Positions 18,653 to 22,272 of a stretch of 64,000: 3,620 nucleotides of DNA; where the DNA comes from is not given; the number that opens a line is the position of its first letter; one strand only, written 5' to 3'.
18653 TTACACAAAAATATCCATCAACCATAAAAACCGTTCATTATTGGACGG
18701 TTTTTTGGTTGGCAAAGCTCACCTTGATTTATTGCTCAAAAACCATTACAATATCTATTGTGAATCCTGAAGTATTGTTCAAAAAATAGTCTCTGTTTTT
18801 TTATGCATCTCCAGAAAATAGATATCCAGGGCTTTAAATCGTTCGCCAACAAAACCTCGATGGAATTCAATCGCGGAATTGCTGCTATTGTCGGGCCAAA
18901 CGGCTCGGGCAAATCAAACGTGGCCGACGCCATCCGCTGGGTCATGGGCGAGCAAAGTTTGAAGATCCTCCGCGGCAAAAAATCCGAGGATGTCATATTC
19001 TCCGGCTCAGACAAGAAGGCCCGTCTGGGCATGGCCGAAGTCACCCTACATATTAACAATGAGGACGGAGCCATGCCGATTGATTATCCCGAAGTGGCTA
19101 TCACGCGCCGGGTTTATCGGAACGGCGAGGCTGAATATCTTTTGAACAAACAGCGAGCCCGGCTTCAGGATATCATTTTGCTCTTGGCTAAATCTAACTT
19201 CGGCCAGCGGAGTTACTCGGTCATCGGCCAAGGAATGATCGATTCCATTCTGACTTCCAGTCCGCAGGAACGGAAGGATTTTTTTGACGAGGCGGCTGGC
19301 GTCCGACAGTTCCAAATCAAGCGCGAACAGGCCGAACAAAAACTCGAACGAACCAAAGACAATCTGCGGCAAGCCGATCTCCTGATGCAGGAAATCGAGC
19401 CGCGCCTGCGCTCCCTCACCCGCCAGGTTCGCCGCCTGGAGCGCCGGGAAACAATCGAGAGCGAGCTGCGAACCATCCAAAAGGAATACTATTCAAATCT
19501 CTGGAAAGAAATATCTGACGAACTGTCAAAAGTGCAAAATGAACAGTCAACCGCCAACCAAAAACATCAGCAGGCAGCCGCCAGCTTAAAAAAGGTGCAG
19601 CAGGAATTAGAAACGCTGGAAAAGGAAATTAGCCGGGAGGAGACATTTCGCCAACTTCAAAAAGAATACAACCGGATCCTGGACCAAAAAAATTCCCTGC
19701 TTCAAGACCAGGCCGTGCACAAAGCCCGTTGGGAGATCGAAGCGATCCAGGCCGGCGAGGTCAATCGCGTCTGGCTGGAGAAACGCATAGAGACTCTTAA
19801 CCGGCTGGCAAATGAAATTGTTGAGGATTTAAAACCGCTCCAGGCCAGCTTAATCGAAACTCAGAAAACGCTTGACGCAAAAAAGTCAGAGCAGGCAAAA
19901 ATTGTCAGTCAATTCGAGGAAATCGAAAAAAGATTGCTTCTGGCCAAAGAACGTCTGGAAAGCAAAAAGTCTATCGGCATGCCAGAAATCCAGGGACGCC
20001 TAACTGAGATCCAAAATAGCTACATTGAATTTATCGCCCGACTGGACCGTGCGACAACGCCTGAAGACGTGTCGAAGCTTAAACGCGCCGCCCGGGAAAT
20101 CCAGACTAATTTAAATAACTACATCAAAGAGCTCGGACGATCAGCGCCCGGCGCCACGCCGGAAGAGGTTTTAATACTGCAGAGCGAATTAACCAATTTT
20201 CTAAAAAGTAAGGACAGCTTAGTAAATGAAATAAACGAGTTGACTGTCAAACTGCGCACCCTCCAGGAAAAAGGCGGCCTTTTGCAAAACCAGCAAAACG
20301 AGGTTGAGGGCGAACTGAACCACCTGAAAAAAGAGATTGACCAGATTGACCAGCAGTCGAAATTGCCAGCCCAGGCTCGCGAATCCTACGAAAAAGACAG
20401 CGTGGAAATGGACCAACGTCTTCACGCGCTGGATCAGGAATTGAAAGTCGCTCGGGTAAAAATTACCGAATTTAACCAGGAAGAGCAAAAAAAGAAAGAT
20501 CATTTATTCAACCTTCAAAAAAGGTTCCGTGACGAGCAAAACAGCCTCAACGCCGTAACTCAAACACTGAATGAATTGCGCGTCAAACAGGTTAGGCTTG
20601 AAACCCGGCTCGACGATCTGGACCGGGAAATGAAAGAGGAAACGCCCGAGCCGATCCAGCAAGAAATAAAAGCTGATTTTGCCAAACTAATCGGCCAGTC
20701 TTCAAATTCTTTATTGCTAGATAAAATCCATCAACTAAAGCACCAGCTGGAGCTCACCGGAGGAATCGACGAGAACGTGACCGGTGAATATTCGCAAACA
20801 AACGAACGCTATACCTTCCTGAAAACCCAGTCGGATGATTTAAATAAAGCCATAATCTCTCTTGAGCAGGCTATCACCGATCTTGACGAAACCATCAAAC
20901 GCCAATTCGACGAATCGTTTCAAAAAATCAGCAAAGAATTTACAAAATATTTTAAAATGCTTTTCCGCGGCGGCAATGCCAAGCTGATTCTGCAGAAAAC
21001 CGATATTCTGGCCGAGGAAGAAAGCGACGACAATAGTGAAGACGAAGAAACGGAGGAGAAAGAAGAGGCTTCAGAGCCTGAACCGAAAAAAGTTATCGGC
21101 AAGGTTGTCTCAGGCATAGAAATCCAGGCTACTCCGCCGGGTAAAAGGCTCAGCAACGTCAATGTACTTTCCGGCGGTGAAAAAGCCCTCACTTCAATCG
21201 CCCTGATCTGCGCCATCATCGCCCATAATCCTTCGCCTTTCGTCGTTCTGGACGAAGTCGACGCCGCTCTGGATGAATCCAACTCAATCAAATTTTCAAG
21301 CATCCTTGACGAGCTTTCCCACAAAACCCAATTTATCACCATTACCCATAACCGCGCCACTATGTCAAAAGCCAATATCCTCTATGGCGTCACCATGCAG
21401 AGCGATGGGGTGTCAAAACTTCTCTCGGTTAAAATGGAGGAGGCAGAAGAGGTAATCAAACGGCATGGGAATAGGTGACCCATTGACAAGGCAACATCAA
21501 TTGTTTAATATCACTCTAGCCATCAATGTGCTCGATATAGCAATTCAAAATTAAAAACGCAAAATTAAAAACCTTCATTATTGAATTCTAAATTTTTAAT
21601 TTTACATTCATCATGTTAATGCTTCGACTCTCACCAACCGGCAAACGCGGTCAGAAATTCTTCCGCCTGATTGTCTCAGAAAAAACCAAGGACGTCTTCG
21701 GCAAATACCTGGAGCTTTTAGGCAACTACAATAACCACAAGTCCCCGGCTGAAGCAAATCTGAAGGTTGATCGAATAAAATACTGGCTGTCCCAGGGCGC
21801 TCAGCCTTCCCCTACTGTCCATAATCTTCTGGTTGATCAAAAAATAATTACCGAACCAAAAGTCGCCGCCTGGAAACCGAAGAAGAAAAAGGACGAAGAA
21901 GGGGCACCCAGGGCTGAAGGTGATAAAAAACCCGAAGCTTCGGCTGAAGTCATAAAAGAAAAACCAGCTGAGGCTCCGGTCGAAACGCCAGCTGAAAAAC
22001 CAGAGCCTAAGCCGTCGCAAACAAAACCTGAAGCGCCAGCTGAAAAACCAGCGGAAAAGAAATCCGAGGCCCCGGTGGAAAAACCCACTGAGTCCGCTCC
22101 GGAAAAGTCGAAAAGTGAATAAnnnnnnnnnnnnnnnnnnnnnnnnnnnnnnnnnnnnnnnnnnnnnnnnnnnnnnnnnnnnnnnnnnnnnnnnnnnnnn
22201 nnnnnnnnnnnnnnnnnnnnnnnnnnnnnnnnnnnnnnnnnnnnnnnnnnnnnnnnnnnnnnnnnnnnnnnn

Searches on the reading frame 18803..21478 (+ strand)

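Call 53: search_protein_families(library=pfam, proteins=[window:18803-21478:+], max_evalue=0.001)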
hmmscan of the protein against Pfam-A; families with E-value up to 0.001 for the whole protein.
window:18803-21478:+ (891 aa): 5 families
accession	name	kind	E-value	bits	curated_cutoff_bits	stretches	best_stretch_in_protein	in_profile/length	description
PF02463.25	SMC_N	-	8.2e-64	215.5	40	1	3-871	2-219/220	RecF/RecN/SMC N terminal domain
PF13476.12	AAA_23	-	7.7e-18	66.3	27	1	5-276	1-200/201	AAA domain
PF13304.12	AAA_21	-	2.7e-11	44.5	27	1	26-71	1-51/304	AAA domain, putative AbiEii toxin, Type IV TA system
PF13555.12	AAA_29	-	1.1e-05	25.5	27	1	3-48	1-46/61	P-loop containing region of AAA domain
PF13175.12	AAA_15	-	7.4e-05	23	32.1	0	1-410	1-263/374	AAA ATPase domain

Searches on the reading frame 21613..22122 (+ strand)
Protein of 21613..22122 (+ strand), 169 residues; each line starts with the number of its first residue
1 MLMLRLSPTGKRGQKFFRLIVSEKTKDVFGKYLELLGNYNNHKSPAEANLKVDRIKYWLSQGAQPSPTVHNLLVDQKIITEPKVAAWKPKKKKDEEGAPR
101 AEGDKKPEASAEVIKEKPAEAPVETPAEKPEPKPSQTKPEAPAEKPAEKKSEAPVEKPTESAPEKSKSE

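Call 10: find_encoding_contigs(protein=window:21613-22119:+, flank=3000, max_places=10)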
Protein window:21613-22119:+ (169 aa): 2 contigs read that carry it; 2 places shown.
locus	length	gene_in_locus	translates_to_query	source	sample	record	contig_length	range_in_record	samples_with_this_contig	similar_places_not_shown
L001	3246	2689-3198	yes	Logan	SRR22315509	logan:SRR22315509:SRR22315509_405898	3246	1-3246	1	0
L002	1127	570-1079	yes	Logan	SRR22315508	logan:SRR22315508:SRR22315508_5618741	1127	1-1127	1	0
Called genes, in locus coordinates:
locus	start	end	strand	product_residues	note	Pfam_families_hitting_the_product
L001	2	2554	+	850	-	?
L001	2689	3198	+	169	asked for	PF00886:Ribosomal_S16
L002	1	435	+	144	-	?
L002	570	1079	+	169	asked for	PF00886:Ribosomal_S16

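Call 53: search_protein_families(library=pfam, proteins=[window:21613-22122:+], max_evalue=0.001)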
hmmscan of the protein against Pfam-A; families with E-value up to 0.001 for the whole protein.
window:21613-22122:+ (169 aa): 1 family
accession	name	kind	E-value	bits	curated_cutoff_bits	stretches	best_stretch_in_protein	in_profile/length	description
PF00886.24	Ribosomal_S16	-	2.9e-15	56.4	27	1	9-66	2-62/62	Ribosomal protein S16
